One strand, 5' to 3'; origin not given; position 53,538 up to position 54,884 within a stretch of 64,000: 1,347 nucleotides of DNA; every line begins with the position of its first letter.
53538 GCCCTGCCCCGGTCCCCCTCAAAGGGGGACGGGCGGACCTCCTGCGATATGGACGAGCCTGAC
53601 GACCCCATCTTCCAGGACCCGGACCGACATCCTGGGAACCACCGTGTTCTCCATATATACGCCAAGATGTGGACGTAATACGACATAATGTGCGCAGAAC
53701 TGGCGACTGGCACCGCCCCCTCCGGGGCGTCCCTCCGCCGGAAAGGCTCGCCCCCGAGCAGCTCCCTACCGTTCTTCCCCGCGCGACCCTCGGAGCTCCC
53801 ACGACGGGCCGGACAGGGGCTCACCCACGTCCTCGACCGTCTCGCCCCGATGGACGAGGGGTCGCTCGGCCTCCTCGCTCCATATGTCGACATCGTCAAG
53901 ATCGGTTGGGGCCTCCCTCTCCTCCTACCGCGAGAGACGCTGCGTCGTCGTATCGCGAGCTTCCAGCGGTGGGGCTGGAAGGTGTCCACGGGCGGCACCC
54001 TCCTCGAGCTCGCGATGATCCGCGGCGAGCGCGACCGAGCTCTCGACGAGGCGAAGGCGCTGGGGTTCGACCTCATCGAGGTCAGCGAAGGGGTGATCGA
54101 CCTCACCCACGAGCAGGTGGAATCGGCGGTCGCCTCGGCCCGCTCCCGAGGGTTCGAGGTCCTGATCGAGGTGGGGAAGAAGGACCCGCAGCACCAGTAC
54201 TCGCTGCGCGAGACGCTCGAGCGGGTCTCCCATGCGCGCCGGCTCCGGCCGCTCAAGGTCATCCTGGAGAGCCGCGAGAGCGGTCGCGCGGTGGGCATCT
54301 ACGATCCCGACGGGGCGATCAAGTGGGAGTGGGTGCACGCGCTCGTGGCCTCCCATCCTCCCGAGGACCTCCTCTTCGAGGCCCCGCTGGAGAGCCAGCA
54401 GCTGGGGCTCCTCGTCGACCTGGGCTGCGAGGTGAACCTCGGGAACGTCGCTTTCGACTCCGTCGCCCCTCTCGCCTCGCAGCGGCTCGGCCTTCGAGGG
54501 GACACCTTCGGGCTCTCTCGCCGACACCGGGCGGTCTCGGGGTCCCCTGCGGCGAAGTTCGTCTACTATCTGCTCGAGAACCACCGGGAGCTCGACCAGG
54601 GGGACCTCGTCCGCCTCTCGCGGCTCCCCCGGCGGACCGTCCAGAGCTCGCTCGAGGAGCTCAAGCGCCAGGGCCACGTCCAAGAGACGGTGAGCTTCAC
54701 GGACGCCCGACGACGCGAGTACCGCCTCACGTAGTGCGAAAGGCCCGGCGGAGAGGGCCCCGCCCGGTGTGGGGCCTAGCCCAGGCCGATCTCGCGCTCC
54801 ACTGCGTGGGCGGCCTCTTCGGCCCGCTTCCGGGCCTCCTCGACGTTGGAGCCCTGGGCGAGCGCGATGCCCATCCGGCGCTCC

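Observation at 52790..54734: Divergent PAPS-reductase and ComA (phosphosulfolactate synthase) genes, with ComA fused to a winged-helix domain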

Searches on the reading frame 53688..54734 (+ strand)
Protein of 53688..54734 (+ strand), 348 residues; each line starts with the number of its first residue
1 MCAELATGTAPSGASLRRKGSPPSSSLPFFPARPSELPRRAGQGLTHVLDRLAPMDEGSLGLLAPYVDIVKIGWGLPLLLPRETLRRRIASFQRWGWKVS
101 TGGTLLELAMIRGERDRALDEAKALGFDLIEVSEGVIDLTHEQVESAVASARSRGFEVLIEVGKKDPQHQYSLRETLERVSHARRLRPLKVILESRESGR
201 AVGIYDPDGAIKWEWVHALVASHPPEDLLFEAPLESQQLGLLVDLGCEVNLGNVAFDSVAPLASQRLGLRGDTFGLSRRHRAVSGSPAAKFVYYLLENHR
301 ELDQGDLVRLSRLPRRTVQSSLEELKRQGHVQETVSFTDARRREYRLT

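Call 3: search_protein_families(library=pfam, proteins=[window:53688-54734:+], max_evalue=0.01)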
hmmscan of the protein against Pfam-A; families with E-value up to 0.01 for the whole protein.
window:53688-54734:+ (348 aa): 2 families
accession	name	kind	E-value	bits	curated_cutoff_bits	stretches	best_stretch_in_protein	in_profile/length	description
PF02679.21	ComA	-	2.5e-61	207.6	25.2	1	42-272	9-243/243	(2R)-phospho-3-sulfolactate synthase (ComA)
PF12802.13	MarR_2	-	9.5e-05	22.9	27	1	296-342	14-61/61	MarR family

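Call 4: search_protein_families(library=ncbifam, proteins=[window:53688-54734:+], max_evalue=0.01)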
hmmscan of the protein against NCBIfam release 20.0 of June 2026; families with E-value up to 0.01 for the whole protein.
window:53688-54734:+ (348 aa): 2 families
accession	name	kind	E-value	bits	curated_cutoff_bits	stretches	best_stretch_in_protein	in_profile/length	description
TIGR03849.2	arch_ComA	equivalog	9.8e-61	205.2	280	1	43-274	6-240/241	phosphosulfolactate synthase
NF053777.1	Saro0803TransReg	equivalog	0.0055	16.4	200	1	292-348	42-98/140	Saro_0803 family transcriptional regulator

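Call 5: find_homologous_proteins(query=window:53688-54734:+)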
Query window:53688-54734:+ (348 aa): 1478 proteins with E <= 0.001 among 8000 candidates; the best 120 are listed.
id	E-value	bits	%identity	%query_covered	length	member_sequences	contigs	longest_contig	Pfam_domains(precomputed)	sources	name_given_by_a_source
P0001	9.4e-226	766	100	100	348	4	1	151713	PF02679.22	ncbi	-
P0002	8.4e-162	556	73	98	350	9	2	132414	PF02679.22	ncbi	-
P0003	2.8e-154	531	80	86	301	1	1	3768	PF02679.22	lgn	-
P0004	3.0e-152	525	76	91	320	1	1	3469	PF02679.22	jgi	jgi:phosphosulfolactate synthase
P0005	8.5e-147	507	74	90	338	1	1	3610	PF02679.22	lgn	-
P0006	5.3e-145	501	76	87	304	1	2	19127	PF02679.22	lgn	-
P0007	3.4e-140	485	74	87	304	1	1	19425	PF02679.22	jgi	jgi:phosphosulfolactate synthase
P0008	7.0e-138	478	69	91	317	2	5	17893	PF02679.22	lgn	-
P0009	1.2e-133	464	66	93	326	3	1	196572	PF02679.22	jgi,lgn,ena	-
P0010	6.1e-132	458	67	92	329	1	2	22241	PF02679.22,PF12802.14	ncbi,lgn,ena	-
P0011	9.5e-132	457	66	91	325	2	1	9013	PF02679.22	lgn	-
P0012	1.2e-129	451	64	91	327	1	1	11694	PF02679.22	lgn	-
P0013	7.9e-128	445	64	94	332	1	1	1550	PF02679.22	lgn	-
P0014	4.2e-126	439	64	93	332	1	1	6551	PF02679.22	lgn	-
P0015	2.5e-125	436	65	93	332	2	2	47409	PF02679.22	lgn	-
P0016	4.8e-125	435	61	96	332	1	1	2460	PF02679.22,PF12802.14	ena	-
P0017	7.2e-125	435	64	92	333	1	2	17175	PF02679.22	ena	-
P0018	1.4e-124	434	64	92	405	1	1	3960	PF02679.22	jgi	jgi:phosphosulfolactate synthase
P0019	3.4e-124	433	63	92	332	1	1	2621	PF02679.22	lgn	-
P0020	3.9e-124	432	63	92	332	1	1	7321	PF02679.22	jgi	jgi:phosphosulfolactate synthase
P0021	3.9e-124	432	62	94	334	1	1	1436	PF02679.22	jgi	jgi:phosphosulfolactate synthase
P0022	8.8e-124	431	64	94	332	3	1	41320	PF02679.22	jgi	jgi:phosphosulfolactate synthase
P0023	1.6e-123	430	62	92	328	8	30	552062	PF02679.22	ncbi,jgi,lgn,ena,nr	ncbi:MAG: phosphosulfolactate synthase [Candidatus Thermoplasmatota archaeon]|jgi:phosphosulfolactat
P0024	1.9e-123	430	63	92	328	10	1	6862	PF02679.22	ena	-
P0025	7.5e-123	428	66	87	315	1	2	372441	PF02679.22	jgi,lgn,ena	jgi:phosphosulfolactate synthase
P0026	1.5e-122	427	61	93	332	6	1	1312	PF02679.22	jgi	jgi:phosphosulfolactate synthase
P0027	1.7e-122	427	61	94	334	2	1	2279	PF02679.22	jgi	jgi:phosphosulfolactate synthase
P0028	1.7e-122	427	62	92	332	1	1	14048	PF02679.22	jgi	jgi:phosphosulfolactate synthase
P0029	2.6e-122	426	62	97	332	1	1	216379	PF02679.22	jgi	jgi:phosphosulfolactate synthase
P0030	3.2e-122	426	63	92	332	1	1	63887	PF02679.22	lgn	-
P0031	4.0e-122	426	61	94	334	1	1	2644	PF02679.22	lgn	-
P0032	4.1e-122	426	62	94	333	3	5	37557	PF02679.22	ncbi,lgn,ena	-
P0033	5.3e-122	425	62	97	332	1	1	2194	PF02679.22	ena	-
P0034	6.5e-122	425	63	92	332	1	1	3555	PF02679.22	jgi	jgi:phosphosulfolactate synthase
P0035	1.0e-121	424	63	95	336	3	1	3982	PF02679.22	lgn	-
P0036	1.2e-121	424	61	92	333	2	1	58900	PF02679.22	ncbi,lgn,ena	-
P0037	1.4e-121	424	63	92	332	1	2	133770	PF02679.22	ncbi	-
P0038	1.7e-121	424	61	93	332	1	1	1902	PF02679.22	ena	-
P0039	1.7e-121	424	63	92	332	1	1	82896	PF02679.22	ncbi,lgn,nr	ncbi:MAG TPA: phosphosulfolactate synthase [Thermoplasmata archaeon]|nr:phosphosulfolactate synthase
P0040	2.0e-121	423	61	92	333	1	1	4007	PF02679.22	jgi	jgi:phosphosulfolactate synthase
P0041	2.7e-121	423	61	93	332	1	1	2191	PF02679.22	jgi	jgi:phosphosulfolactate synthase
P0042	3.2e-121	423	61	97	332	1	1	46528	PF02679.22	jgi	jgi:phosphosulfolactate synthase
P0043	3.8e-121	423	63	92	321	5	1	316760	PF02679.22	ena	-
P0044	3.9e-121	423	61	97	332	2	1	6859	PF02679.22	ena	-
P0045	4.2e-121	422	62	92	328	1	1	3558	PF02679.22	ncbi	ncbi:MAG: phosphosulfolactate synthase, partial [Thermoplasmata archaeon]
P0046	4.4e-121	422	60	92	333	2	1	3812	PF02679.22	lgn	-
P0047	5.6e-121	422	60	97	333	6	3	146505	PF02679.22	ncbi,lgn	ncbi:MAG: phosphosulfolactate synthase [Thermoplasmata archaeon]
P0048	5.6e-121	422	61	97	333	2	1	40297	PF02679.22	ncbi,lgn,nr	ncbi:MAG TPA: phosphosulfolactate synthase [Thermoplasmata archaeon]|nr:phosphosulfolactate synthase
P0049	5.9e-121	422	63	92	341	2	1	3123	PF02679.22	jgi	-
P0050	7.4e-121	422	62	92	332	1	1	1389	PF02679.22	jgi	jgi:phosphosulfolactate synthase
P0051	8.4e-121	421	61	97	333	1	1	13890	PF02679.22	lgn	-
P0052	9.1e-121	421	62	92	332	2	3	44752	PF02679.22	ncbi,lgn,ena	-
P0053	9.7e-121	421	63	92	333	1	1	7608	PF02679.22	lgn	-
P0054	1.4e-120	421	60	92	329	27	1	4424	PF02679.22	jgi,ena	-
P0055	2.2e-120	420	63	92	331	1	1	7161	PF02679.22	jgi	jgi:phosphosulfolactate synthase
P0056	2.9e-120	420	59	97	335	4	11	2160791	PF02679.22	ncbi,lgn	-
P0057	3.2e-120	420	62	93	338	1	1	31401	PF02679.22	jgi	jgi:phosphosulfolactate synthase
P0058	4.1e-120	419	62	93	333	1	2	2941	PF02679.22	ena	-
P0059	4.3e-120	419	61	95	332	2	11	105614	PF02679.22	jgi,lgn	jgi:phosphosulfolactate synthase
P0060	4.3e-120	419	60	94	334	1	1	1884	PF02679.22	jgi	jgi:phosphosulfolactate synthase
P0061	4.6e-120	419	62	92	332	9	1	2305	PF02679.22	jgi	jgi:phosphosulfolactate synthase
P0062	4.9e-120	419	62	92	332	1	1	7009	PF02679.22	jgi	jgi:phosphosulfolactate synthase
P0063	6.5e-120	418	59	97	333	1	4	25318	PF02679.22,PF09904.16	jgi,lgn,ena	jgi:phosphosulfolactate synthase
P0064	7.7e-120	418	60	92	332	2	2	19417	PF02679.22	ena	-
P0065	7.7e-120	418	60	92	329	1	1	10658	PF02679.22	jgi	jgi:phosphosulfolactate synthase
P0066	8.3e-120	418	61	94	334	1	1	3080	PF02679.22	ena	-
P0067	9.0e-120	418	58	98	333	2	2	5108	PF02679.22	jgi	-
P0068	9.3e-120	418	60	94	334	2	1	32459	PF02679.22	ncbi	-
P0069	9.5e-120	418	60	97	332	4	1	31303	PF02679.22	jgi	jgi:phosphosulfolactate synthase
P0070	9.6e-120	418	57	97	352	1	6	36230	PF02679.22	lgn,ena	-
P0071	1.0e-119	418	60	95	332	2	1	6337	PF02679.22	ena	-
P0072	1.0e-119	418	60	94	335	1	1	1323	PF02679.22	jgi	jgi:phosphosulfolactate synthase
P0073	1.1e-119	418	58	97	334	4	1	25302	PF02679.22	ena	-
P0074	1.1e-119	418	61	92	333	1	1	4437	PF02679.22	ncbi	-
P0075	1.2e-119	418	63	92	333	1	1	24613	PF02679.22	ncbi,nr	ncbi:MAG: phosphosulfolactate synthase [Thermoplasmata archaeon]|nr:phosphosulfolactate synthase [Th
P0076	1.4e-119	417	59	97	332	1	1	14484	PF02679.22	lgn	-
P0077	1.4e-119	417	61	92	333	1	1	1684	PF02679.22,PF13545.13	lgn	-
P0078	1.5e-119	417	61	94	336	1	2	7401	PF02679.22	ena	-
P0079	1.6e-119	417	59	92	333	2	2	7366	PF02679.22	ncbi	-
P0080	1.6e-119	417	63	92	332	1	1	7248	PF02679.22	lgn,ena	-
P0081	2.1e-119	417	59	97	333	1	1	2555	PF02679.22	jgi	-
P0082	2.2e-119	417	59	92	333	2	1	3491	PF02679.22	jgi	-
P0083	2.5e-119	417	58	97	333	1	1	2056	PF02679.22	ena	-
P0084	2.9e-119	416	61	92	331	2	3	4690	PF02679.22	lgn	-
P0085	3.3e-119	416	62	92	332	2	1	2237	PF02679.22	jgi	jgi:phosphosulfolactate synthase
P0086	3.6e-119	416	60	93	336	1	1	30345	PF02679.22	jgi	jgi:phosphosulfolactate synthase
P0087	3.6e-119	416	58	96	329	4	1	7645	PF02679.22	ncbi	-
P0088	4.1e-119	416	61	92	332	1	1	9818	PF02679.22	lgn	-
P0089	4.5e-119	416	59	97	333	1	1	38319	PF02679.22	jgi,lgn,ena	-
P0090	5.0e-119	416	60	92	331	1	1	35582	PF02679.22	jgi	jgi:phosphosulfolactate synthase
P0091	5.0e-119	416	59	97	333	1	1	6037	PF02679.22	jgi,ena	-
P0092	5.4e-119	415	61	92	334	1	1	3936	PF02679.22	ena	-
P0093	5.7e-119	415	61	93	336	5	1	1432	PF02679.22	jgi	jgi:phosphosulfolactate synthase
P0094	5.7e-119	415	58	95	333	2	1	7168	PF02679.22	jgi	jgi:phosphosulfolactate synthase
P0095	6.5e-119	415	62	92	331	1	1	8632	PF02679.22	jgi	jgi:phosphosulfolactate synthase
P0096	6.9e-119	415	59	96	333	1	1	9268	PF02679.22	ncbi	-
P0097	7.3e-119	415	63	92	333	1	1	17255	PF02679.22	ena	-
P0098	8.1e-119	415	63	92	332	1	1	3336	PF02679.22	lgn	-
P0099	8.1e-119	415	57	96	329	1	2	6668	PF02679.22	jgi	jgi:phosphosulfolactate synthase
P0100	8.2e-119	415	60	93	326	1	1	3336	PF02679.22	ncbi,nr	ncbi:MAG TPA: phosphosulfolactate synthase [Thermoplasmata archaeon]|nr:phosphosulfolactate synthase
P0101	1.1e-118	414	59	92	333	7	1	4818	PF02679.22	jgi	jgi:phosphosulfolactate synthase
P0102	1.2e-118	414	61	92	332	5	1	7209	PF02679.22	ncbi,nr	ncbi:MAG: phosphosulfolactate synthase [Thermoplasmata archaeon]|nr:phosphosulfolactate synthase [Th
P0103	1.2e-118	414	57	97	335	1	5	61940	PF02679.22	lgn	-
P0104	1.3e-118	414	58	95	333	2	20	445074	PF02679.22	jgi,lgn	-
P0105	1.6e-118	414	60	95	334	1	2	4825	PF02679.22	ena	-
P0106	1.7e-118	414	61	92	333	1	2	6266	PF02679.22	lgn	-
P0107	2.0e-118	414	58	97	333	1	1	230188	PF02679.22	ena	-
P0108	2.0e-118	414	60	92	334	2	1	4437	PF02679.22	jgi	-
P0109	2.7e-118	413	60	95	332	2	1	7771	PF02679.22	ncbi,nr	ncbi:MAG: phosphosulfolactate synthase [Thermoplasmata archaeon]|nr:phosphosulfolactate synthase [Th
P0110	3.1e-118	413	60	96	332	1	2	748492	PF02679.22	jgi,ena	-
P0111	3.2e-118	413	60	93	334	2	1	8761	PF02679.22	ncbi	-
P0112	3.3e-118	413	59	97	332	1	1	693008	PF02679.22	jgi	jgi:phosphosulfolactate synthase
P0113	3.6e-118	413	60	92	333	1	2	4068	PF02679.22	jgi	jgi:phosphosulfolactate synthase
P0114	3.8e-118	413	59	92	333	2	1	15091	PF02679.22,PF09904.16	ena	-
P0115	3.8e-118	413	59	94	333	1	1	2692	PF02679.22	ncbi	-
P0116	3.9e-118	413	61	93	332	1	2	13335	PF02679.22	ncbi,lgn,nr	ncbi:MAG TPA: phosphosulfolactate synthase [Thermoplasmata archaeon]|nr:phosphosulfolactate synthase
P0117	4.0e-118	413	61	92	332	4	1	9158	PF02679.22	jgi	-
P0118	5.2e-118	412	58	96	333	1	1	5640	PF02679.22,PF13545.13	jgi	jgi:phosphosulfolactate synthase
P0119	6.2e-118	412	60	96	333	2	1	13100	PF02679.22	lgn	-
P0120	6.3e-118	412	60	94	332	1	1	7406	PF02679.22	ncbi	ncbi:MAG: phosphosulfolactate synthase [Candidatus Lutacidiplasmatales archaeon]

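Call 6: search_solved_structures(query=window:53688-54734:+, max_evalue=1, show_alignments=2)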
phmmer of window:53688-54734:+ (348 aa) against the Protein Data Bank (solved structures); distinct sequences matched with E-value up to 1: 4.
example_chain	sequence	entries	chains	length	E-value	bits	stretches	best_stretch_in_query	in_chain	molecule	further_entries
24fo_A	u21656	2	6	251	5e-47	164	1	43-275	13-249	Phosphosulfolactate synthase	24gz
1qwg_A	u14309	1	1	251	5e-47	164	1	43-275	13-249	(2R)-phospho-3-sulfolactate synthase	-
9cm1_0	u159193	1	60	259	1.1e-46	162.9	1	43-280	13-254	Phosphosulfolactate synthase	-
1u83_A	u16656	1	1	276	6.8e-25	91.2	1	31-276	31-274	Phosphosulfolactate synthase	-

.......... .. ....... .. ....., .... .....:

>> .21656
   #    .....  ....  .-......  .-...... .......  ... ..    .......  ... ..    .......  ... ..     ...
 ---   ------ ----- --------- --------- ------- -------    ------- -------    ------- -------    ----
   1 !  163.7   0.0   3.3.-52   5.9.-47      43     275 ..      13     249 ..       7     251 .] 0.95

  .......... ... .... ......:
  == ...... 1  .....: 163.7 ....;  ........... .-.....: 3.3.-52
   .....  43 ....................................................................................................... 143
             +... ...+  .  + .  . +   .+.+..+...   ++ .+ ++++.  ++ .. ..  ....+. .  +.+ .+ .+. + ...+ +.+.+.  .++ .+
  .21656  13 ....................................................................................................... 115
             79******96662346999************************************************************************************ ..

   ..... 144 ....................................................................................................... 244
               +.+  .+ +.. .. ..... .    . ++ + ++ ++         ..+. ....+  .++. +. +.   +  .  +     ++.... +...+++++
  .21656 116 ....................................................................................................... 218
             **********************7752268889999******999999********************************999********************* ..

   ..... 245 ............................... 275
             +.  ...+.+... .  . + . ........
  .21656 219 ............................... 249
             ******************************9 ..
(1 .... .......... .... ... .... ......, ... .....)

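Call 7: find_encoding_contigs(protein=P0001, flank=10000, max_places=3)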
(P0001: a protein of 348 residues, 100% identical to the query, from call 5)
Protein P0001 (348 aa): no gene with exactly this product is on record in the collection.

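Call 8: list_cluster_members(proteins=[P0001, P0002, P0009, P0056])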
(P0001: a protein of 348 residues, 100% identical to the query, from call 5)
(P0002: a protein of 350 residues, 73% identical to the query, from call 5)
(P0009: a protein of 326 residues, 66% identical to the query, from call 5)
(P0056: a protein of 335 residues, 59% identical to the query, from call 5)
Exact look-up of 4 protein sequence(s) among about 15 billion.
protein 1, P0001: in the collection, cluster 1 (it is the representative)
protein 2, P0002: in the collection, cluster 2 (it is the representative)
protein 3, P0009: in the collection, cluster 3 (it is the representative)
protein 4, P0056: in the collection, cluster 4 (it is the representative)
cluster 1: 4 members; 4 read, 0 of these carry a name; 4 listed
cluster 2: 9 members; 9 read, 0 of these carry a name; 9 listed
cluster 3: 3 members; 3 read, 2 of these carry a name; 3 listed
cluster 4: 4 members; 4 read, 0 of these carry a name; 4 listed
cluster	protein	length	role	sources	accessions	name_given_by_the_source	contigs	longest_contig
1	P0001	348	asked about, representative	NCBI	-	-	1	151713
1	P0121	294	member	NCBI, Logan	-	-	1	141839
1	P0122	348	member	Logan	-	-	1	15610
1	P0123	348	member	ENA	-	-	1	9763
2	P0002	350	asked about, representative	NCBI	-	-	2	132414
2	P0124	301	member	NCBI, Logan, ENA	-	-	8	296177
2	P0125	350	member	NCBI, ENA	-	-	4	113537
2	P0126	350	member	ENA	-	-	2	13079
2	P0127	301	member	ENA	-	-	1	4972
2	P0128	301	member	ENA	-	-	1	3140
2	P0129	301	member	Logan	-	-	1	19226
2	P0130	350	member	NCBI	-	-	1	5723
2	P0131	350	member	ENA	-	-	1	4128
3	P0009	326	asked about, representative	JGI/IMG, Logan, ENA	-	-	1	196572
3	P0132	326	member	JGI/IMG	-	phosphosulfolactate synthase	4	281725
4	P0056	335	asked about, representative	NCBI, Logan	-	-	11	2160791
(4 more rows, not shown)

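Call 10: find_encoding_contigs(protein=P0002, flank=8000, max_places=2)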
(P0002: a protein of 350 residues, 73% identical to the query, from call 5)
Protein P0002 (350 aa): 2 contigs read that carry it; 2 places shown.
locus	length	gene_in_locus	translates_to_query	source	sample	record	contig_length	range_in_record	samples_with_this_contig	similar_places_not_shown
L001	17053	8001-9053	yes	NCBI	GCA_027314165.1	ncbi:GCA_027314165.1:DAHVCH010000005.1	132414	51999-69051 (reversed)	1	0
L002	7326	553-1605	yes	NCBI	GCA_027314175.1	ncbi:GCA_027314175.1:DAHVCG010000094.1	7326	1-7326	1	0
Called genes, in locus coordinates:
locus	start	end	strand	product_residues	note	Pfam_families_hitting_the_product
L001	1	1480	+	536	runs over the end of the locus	PF00171:Aldedh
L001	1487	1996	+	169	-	PF10604:Polyketide_cyc2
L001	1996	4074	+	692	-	PF01266:DAO, PF00732:GMC_oxred_N, PF05199:GMC_oxred_C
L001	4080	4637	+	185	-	-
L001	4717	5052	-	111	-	PF00085:Thioredoxin (weak)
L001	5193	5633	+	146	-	-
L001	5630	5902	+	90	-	PF01206:TusA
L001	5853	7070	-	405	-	-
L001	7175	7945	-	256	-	PF01507:PAPS_reduct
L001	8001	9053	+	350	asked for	PF02679:ComA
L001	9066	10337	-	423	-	PF22660:RS_preATP-grasp-like, PF02222:ATP-grasp, PF02786:CPSase_L_D2, PF21244:PurT_C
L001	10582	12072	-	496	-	PF14691:Fer4_20, PF01266:DAO (weak), PF03486:HI0933_like (faint), PF07992:Pyr_redox_2, PF13738:Pyr_redox_3 (faint), PF13450:NAD_binding_8, PF00070:Pyr_redox (weak)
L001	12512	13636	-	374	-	PF13439:Glyco_transf_4, PF13579:Glyco_trans_4_4, PF20706:GT4-conflict, PF00534:Glycos_transf_1, PF13692:Glyco_trans_1_4, PF13524:Glyco_trans_1_2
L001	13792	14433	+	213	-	PF04140:ICMT, PF04191:PEMT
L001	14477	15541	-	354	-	PF26356:Pelota_N, PF03464:eRF1_2 (weak), PF03465:eRF1_3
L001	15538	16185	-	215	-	-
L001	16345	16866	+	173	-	PF03551:PadR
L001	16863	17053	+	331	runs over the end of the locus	PF00005:ABC_tran, PF13304:AAA_21 (weak), PF13732:DrrA1-3_C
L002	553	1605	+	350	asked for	PF02679:ComA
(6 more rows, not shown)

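Call 11: find_encoding_contigs(protein=P0056, flank=8000, max_places=2)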
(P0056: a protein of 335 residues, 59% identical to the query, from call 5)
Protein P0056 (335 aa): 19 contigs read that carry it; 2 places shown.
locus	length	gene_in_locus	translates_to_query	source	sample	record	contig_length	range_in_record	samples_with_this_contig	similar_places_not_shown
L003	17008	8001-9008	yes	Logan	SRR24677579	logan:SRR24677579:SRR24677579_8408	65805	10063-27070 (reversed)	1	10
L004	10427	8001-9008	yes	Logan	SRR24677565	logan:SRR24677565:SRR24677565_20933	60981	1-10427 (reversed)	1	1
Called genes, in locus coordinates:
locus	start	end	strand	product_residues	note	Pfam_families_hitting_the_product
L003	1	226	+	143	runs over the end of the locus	PF00903:Glyoxalase (weak)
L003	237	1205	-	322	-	PF01063:Aminotran_4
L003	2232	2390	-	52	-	-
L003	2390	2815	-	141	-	PF01850:PIN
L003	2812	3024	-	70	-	PF02697:VAPB_antitox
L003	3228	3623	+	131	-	-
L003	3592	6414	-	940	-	PF13620:CarboxypepD_reg (faint), PF08308:PEGA (faint)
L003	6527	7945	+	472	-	PF00884:Sulfatase (faint), PF01663:Phosphodiest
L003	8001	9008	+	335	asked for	PF02679:ComA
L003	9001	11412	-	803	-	PF09137:Glucodextran_N, PF00723:Glyco_hydro_15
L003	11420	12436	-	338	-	PF00480:ROK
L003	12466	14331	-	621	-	PF00723:Glyco_hydro_15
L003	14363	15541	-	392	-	PF03065:Glyco_hydro_57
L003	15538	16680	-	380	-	PF08323:Glyco_transf_5 (weak), PF13439:Glyco_transf_4, PF13579:Glyco_trans_4_4, PF08323:Glyco_transf_5 (weak), PF20706:GT4-conflict, PF00534:Glycos_transf_1, PF13692:Glyco_trans_1_4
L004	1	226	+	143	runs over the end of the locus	PF00903:Glyoxalase (weak)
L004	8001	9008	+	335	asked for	PF02679:ComA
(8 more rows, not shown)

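Call 12: find_encoding_contigs(protein=P0023, flank=8000, max_places=3)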
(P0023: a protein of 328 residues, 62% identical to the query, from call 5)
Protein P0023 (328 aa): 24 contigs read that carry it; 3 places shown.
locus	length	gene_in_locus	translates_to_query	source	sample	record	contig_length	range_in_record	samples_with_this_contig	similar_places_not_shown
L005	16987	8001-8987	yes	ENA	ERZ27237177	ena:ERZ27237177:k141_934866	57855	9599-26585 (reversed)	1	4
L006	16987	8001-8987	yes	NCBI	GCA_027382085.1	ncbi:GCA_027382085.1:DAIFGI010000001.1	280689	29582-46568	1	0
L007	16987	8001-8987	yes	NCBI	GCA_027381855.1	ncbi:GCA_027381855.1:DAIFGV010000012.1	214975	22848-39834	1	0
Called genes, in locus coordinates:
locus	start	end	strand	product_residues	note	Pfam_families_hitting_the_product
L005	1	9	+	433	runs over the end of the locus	PF01336:tRNA_anti-codon, PF00152:tRNA-synt_2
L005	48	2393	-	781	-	PF05345:He_PIG (faint), PF22352:K319L-like_PKD (faint), PF07495:Y_Y_Y (faint), PF19077:Big_13 (faint), PF23265:Ig-like_KY (faint), PF18911:PKD_4 (faint), PF00801:PKD (weak)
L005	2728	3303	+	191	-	PF13420:Acetyltransf_4 (weak), PF00583:Acetyltransf_1, PF13673:Acetyltransf_10, PF13508:Acetyltransf_7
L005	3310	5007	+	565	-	PF01642:MM_CoA_mutase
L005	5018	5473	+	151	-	PF00293:NUDIX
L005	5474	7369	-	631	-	PF01702:TGT, PF14810:TGT_C2 (weak), PF01472:PUA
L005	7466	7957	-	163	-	PF13291:ACT_4 (faint), PF19571:ACT_8, PF22629:ACT_AHAS_ss, PF13710:ACT_5 (faint), PF01842:ACT (weak)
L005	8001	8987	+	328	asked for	PF02679:ComA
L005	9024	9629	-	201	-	PF00156:Pribosyltran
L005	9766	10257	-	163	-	PF09999:DUF2240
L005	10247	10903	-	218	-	-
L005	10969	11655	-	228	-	PF06197:DUF998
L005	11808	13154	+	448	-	PF02881:SRP54_N, PF00448:SRP54, PF02978:SRP_SPB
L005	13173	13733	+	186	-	-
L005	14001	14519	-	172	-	PF00293:NUDIX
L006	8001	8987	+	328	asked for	PF02679:ComA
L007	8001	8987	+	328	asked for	PF02679:ComA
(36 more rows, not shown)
